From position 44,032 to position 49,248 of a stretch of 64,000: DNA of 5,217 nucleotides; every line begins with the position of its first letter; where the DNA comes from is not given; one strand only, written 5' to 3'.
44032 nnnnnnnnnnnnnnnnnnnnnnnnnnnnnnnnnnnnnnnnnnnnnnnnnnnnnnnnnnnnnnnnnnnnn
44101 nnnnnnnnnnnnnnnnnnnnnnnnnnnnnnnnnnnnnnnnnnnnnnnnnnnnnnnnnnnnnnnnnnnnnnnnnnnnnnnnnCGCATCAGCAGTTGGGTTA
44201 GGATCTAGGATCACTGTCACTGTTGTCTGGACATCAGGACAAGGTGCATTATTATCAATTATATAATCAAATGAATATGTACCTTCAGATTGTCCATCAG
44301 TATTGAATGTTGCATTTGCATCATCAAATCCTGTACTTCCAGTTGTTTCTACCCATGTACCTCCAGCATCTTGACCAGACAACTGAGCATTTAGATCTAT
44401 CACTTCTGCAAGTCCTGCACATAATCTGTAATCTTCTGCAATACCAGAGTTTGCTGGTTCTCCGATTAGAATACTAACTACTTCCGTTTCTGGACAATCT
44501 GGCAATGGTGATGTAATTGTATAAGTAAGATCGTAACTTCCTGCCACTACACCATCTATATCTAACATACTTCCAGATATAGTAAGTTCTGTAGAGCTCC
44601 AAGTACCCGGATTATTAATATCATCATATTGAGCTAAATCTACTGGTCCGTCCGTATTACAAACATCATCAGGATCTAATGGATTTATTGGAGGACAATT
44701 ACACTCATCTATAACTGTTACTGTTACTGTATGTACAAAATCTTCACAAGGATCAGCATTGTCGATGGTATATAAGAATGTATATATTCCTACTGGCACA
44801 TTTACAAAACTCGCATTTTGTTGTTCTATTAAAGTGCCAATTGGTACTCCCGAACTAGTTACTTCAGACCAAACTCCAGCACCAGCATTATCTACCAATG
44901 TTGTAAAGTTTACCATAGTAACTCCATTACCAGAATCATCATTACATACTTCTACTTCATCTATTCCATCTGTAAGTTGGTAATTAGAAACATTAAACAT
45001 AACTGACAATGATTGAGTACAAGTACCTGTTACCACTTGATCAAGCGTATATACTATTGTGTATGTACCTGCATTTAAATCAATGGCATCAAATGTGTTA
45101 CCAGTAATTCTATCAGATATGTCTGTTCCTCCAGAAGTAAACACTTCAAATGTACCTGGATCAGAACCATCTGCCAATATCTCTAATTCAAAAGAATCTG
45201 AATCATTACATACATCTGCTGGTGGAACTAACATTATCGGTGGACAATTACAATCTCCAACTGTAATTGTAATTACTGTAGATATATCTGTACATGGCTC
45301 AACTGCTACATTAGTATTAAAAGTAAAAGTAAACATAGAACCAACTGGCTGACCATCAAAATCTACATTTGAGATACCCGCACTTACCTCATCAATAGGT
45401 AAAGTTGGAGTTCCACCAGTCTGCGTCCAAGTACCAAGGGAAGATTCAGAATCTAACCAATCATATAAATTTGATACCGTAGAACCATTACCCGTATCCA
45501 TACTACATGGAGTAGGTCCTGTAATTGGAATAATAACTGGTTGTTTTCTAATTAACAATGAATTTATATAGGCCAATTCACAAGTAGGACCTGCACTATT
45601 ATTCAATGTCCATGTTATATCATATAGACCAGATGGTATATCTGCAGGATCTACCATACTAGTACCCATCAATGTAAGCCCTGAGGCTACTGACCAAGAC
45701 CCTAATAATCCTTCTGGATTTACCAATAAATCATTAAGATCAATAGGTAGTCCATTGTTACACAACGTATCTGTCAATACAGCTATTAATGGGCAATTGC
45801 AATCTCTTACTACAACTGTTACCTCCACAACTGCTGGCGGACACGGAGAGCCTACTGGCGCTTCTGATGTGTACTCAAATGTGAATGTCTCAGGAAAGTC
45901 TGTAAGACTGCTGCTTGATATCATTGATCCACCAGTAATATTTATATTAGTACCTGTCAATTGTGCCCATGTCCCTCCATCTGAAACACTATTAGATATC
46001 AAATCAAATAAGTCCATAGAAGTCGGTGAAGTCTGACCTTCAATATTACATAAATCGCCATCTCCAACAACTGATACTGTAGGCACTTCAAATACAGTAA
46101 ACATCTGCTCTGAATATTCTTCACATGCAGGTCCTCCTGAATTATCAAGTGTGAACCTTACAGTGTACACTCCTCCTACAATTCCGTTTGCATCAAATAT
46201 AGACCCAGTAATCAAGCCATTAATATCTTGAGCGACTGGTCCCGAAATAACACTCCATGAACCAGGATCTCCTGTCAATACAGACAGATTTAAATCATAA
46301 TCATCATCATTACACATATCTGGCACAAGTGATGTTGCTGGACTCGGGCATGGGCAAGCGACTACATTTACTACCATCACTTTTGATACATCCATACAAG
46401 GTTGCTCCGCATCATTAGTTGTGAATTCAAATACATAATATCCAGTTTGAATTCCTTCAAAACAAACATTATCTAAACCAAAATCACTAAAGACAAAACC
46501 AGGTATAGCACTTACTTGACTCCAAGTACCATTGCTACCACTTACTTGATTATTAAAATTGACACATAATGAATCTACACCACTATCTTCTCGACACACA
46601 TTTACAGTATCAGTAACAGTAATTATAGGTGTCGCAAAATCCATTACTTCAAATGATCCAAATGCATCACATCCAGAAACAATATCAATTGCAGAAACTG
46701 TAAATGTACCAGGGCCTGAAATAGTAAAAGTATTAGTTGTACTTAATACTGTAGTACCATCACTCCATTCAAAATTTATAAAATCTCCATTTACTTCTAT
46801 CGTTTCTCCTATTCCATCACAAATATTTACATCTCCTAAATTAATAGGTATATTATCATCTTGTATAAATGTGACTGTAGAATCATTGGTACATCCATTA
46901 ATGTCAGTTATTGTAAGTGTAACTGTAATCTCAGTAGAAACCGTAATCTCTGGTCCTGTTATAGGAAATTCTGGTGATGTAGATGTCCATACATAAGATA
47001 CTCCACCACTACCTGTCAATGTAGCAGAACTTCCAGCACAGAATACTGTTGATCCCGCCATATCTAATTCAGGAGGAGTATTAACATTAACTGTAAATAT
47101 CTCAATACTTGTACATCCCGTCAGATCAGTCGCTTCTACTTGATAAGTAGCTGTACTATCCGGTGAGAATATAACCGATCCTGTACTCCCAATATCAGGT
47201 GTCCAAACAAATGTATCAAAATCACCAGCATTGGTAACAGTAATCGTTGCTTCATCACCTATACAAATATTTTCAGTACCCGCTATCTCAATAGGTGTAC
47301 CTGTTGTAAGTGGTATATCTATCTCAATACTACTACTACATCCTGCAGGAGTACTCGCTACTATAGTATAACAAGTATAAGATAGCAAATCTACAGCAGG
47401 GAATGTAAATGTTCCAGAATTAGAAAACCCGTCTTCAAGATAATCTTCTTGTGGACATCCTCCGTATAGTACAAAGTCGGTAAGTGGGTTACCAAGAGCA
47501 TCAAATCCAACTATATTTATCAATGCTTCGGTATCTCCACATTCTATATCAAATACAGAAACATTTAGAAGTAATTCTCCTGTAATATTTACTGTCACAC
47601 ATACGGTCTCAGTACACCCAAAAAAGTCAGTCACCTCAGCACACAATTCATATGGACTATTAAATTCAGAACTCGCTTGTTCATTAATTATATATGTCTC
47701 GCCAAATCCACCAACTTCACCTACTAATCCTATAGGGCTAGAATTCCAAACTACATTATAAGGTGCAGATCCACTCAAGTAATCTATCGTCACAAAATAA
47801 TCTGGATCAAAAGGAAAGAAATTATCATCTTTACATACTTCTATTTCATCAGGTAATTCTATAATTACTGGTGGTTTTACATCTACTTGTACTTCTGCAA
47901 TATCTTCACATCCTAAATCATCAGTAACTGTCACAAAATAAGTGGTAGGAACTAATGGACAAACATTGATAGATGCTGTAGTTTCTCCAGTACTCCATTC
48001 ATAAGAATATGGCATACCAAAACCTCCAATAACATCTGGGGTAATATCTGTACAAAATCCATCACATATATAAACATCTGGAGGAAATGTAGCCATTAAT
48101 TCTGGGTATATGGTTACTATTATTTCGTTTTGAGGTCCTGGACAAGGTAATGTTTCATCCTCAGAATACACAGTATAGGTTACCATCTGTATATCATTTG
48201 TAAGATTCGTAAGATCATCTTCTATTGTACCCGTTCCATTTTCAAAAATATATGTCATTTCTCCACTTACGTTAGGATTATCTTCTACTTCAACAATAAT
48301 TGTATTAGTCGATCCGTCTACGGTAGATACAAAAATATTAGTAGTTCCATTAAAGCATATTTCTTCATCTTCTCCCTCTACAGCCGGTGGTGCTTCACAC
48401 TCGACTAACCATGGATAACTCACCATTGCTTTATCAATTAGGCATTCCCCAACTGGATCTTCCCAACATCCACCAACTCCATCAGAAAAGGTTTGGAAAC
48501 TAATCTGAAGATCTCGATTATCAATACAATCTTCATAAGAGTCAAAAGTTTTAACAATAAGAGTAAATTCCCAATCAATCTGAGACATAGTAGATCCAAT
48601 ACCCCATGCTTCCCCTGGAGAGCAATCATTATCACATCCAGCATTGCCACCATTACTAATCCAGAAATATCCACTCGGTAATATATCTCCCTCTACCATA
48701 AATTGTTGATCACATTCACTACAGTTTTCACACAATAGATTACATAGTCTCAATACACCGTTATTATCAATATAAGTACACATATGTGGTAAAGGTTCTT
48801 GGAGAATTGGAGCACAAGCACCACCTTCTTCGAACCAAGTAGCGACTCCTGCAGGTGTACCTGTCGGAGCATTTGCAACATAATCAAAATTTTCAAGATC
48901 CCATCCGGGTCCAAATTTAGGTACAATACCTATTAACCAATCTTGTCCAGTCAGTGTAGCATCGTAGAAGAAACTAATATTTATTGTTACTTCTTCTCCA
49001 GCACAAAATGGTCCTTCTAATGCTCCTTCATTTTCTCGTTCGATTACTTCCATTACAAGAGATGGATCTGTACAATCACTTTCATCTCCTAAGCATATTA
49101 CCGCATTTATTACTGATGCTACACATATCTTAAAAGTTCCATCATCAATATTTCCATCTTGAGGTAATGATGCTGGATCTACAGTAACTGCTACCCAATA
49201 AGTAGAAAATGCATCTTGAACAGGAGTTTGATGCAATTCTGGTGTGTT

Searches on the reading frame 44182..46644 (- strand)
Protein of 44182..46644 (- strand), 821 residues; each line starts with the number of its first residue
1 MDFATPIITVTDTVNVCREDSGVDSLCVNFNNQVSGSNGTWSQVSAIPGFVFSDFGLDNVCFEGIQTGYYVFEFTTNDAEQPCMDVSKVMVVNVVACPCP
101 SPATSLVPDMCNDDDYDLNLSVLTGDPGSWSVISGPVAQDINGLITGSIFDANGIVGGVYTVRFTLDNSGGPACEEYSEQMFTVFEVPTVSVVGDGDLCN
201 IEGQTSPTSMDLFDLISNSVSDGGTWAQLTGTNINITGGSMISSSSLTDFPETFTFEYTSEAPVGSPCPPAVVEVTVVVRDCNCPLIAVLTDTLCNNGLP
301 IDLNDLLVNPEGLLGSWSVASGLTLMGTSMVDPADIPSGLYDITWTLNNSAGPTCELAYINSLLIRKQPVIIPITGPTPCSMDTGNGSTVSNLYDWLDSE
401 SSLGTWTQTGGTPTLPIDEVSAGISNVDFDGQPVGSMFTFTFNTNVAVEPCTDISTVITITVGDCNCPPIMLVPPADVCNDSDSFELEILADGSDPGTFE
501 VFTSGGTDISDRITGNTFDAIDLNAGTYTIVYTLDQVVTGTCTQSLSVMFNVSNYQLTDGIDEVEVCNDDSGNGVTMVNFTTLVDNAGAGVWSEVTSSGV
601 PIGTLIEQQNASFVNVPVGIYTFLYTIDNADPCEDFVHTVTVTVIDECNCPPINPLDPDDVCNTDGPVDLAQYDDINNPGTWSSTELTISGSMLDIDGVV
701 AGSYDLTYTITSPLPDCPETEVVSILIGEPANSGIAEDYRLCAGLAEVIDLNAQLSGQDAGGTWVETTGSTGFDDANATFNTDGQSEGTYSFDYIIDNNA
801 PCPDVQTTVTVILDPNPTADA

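Call 58: search_protein_families(library=pfam, proteins=[window:44182-46644:-], max_evalue=0.01)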
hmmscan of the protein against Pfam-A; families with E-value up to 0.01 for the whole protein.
window:44182-46644:- (821 aa): 0 families

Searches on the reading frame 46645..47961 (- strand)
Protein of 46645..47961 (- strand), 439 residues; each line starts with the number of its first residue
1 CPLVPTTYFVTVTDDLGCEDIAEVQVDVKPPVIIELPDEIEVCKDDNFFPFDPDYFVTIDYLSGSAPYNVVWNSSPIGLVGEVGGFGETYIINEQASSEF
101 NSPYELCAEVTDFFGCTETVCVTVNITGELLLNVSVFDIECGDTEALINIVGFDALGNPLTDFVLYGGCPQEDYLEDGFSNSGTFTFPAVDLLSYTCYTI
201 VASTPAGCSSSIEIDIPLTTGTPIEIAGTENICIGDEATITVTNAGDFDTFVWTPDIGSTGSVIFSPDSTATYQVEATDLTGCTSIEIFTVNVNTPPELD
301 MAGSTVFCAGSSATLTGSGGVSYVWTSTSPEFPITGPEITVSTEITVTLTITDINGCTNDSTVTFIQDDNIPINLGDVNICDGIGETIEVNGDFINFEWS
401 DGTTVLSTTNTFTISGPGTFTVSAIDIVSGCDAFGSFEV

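Call 58: search_protein_families(library=pfam, proteins=[window:46645-47961:-], max_evalue=0.01)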
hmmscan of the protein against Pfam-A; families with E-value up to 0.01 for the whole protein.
window:46645-47961:- (439 aa): 1 family
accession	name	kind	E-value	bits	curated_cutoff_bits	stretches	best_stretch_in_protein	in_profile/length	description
PF19081.6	Ig_7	-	2.5e-07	31.3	27.3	1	227-297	7-84/84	Ig-like domain CHU_C associated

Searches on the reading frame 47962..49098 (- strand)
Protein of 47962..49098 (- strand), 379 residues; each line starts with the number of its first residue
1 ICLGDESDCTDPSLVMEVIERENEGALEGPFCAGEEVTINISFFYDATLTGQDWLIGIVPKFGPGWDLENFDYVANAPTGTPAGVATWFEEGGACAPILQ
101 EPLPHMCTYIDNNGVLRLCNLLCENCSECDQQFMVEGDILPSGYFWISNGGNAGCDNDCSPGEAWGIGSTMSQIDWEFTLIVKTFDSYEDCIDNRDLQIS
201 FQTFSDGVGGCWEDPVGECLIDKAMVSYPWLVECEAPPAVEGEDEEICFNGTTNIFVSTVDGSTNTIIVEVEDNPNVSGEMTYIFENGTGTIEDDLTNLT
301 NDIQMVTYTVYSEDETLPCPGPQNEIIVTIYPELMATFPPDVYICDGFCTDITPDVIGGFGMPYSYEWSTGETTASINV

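Call 57: search_solved_structures(query=window:47962-49098:-, max_evalue=1)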
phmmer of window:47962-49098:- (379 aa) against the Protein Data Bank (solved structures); distinct sequences matched with E-value up to 1: 0.

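Call 58: search_protein_families(library=pfam, proteins=[window:47962-49098:-], max_evalue=0.01)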
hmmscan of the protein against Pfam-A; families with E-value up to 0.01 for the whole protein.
window:47962-49098:- (379 aa): 1 family
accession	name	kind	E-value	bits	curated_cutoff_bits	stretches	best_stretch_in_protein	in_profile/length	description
PF19406.5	PKD_5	-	5.4e-08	33.1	25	1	247-333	3-87/88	PKD-like domain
